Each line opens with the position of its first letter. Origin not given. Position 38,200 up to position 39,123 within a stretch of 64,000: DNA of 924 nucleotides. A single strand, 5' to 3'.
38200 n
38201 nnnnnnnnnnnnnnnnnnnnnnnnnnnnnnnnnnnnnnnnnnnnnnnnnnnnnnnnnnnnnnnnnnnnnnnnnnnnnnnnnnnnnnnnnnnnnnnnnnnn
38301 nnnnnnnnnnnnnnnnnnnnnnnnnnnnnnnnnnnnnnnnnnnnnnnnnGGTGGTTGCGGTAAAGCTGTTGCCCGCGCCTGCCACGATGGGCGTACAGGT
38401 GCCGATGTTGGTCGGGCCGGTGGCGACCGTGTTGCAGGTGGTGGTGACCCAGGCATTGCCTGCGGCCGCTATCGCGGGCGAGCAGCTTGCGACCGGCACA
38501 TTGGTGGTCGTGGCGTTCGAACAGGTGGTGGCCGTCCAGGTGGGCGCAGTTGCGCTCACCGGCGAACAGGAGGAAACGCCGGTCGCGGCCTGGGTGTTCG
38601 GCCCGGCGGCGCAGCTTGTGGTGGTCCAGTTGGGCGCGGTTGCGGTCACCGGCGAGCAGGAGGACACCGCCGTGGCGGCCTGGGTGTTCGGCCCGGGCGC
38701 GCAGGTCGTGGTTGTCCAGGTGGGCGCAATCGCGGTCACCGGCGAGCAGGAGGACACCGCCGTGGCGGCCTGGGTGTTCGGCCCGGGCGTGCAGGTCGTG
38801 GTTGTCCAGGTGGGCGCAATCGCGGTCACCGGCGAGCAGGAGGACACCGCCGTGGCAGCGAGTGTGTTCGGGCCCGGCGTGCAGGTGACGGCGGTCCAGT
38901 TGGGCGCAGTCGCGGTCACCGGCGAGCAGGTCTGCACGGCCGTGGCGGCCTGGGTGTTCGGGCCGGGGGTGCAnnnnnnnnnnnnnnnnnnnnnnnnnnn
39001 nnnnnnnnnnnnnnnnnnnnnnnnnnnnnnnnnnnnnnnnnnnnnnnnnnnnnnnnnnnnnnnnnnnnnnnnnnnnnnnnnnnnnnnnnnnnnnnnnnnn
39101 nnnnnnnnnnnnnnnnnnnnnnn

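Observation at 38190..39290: Cysteine-ladder tandem repeat (two Cys per ~30 aa) inside PilY1, with one nearly identical adjacent copy pair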

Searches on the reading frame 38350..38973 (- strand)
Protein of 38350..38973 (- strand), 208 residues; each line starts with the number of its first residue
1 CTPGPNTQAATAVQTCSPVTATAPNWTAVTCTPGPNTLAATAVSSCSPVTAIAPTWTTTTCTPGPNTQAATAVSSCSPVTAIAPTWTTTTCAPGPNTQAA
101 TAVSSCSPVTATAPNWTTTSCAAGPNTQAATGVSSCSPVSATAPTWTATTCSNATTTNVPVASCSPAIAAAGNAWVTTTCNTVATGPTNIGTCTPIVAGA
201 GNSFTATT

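Call 47: search_solved_structures(query=A2, max_evalue=10, show_alignments=2)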
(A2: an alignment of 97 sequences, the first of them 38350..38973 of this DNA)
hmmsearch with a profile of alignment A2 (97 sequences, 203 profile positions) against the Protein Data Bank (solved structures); distinct sequences matched with E-value up to 10: 0.

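Call 52: predict_structure(alignment_id=A2)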
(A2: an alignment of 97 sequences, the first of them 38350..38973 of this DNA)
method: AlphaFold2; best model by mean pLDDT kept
length: 208 residues; sequences in the alignment: 97
mean_pLDDT: 73.9   pTM: 0.66
mean pLDDT of the five models: 73.9, 71.6, 70.0, 62.2, 59.1
residues with pLDDT >= 90: 0; 70-90: 153; 50-70: 55; < 50: 0
segments of 3 or more residues with pLDDT < 50: none
pLDDT, mean of each block of 10 residues (from residue 1): 71 74 74 75 77 78 75 78 79 75 77 78 71 76 76 70 72 71 68 68 68
secondary structure, 60 per line:
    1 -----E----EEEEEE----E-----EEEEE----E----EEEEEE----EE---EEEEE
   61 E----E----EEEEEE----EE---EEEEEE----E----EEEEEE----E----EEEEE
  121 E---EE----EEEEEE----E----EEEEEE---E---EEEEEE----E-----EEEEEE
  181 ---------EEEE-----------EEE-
elements in order: E11-16 E27-31 E41-46 E56-61 E71-76 E86-91 E101-106 E116-121 E131-136 E146-151 E159-164 E175-180 E190-193 E205-207

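Call 55: fold_search(model_id=the predicted structure, library=pdb)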
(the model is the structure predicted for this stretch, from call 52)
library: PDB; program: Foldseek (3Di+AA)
matches with E <= 10: 17; with E <= 0.001: 0
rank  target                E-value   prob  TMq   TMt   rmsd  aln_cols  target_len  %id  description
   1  6p83_C                2.9e+00  0.01  0.13  0.11  15.0       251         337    6  E.coli LpxD in complex with compound 1o (released 2019-08-28)
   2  6ive_B                3.1e+00  0.02  0.13  0.16  15.1       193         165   10  Molecular structure of a thermostable and a Zinc ion binding gamma-class carbonic anhydrase (released 2019-04-03)
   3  2v0h                  3.8e+00  0.01  0.12  0.08  15.3       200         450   11  Characterization of Substrate Binding and Catalysis of the Potential Antibacterial Target N-acetylglucosamine-1-phosphat (released 2008-01-15)
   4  3d8v                  4.0e+00  0.01  0.13  0.08  15.9       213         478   14  Crystal structure of GlmU from Mycobacterium tuberculosis in complex with uridine-diphosphate-N-acetylglucosamine (released 2009-03-10)
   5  1ee6                  4.2e+00  0.03  0.25  0.25  12.2       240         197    9  CRYSTAL STRUCTURE OF PECTATE LYASE FROM BACILLUS SP. STRAIN KSM-P15. (released 2001-01-31)
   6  6p83_B                4.5e+00  0.01  0.13  0.10  15.3       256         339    5  E.coli LpxD in complex with compound 1o (released 2019-08-28)
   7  2v0j                  5.0e+00  0.01  0.14  0.09  15.1       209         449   10  Characterization of Substrate Binding and Catalysis of the Potential Antibacterial Target N-acetylglucosamine-1-phosphat (released 2008-01-15)
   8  3jx8_A                5.2e+00  0.03  0.23  0.21  11.9       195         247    8  Crystal structure of Putative lipid binding protein (YP_001304415.1) from Parabacteroides distasonis ATCC 8503 at 2.16 (released 2009-11-10)
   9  4dn7_A                7.2e+00  0.02  0.24  0.17  13.9       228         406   12  CRYSTAL STRUCTURE OF putative ABC transporter, ATP-binding protein from Methanosarcina mazei Go1 (released 2012-02-22)
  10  4k6r                  7.2e+00  0.01  0.11  0.08  16.1       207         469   14  Crystal structure of GlmU in complex with ATP (released 2014-04-16)
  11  6ive_A                7.6e+00  0.01  0.10  0.11  16.0       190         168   10  Molecular structure of a thermostable and a Zinc ion binding gamma-class carbonic anhydrase (released 2019-04-03)
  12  3jx8_D                8.0e+00  0.02  0.23  0.21  11.8       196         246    7  Crystal structure of Putative lipid binding protein (YP_001304415.1) from Parabacteroides distasonis ATCC 8503 at 2.16 (released 2009-11-10)
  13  4ihg_A                8.9e+00  0.01  0.13  0.11  15.6       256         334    6  Chasing Acyl Carrier Protein Through a Catalytic Cycle of Lipid A Production (released 2013-11-13)
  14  3dk5                  8.9e+00  0.01  0.11  0.09  15.9       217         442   12  Crystal Structure of Apo-GlmU from Mycobacterium tuberculosis (released 2009-05-19)
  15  9gh5_A                8.9e+00  0.00  0.09  0.08  15.4       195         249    7  Complex of Fusobacterium nucleatum CbpF with human CEACAM1 (released 2025-04-02)
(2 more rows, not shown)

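Call 82: fold_search(model_id=the predicted structure, library=viral)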
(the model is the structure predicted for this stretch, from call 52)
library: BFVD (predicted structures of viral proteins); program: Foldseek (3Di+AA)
matches with E <= 10: 60; with E <= 0.001: 0
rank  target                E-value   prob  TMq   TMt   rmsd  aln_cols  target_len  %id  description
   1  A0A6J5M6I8            3.9e-01  0.12  0.30  0.25  12.0       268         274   13  Uncharacterized protein [uncultured Caudovirales phage]
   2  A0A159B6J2            4.5e-01  0.03  0.16  0.10  22.1       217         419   10  (no name in the UniProt tables at hand)
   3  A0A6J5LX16            7.2e-01  0.04  0.17  0.08  14.7       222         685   18  Uncharacterized protein [uncultured Caudovirales phage]
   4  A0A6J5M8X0            9.9e-01  0.04  0.20  0.16  15.7       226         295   10  Uncharacterized protein [uncultured Caudovirales phage]
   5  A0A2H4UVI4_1          1.5e+00  0.20  0.38  0.08  11.2       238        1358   17  Membrane associated protein [Bodo saltans virus]
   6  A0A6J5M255            1.7e+00  0.30  0.38  0.37   6.4       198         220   19  Uncharacterized protein [uncultured Caudovirales phage]
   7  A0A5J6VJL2            2.0e+00  0.14  0.36  0.23   9.1       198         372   13  Uncharacterized protein [Megaviridae environmental sample]
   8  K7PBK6                2.0e+00  0.06  0.23  0.09  13.1       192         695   11  Membrane protein ORF25 [Cyprinid herpesvirus 1]
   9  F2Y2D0                2.1e+00  0.01  0.13  0.05  19.5       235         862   12  (no name in the UniProt tables at hand)
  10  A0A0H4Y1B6            2.2e+00  0.25  0.40  0.55   5.2       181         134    7  Low complexity protein [Salmon gill poxvirus]
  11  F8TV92                2.2e+00  0.01  0.16  0.06  17.5       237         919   11  (no name in the UniProt tables at hand)
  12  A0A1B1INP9            2.3e+00  0.08  0.25  0.23  13.8       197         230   11  (no name in the UniProt tables at hand)
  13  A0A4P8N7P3            2.9e+00  0.07  0.29  0.24  14.7       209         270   12  Uncharacterized protein [Rheinheimera phage vB_RspM_Barba19A]
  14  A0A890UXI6            3.2e+00  0.04  0.23  0.21  15.6       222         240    6  (no name in the UniProt tables at hand)
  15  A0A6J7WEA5            3.3e+00  0.01  0.15  0.12  21.8       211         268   11  Uncharacterized protein [uncultured Caudovirales phage]
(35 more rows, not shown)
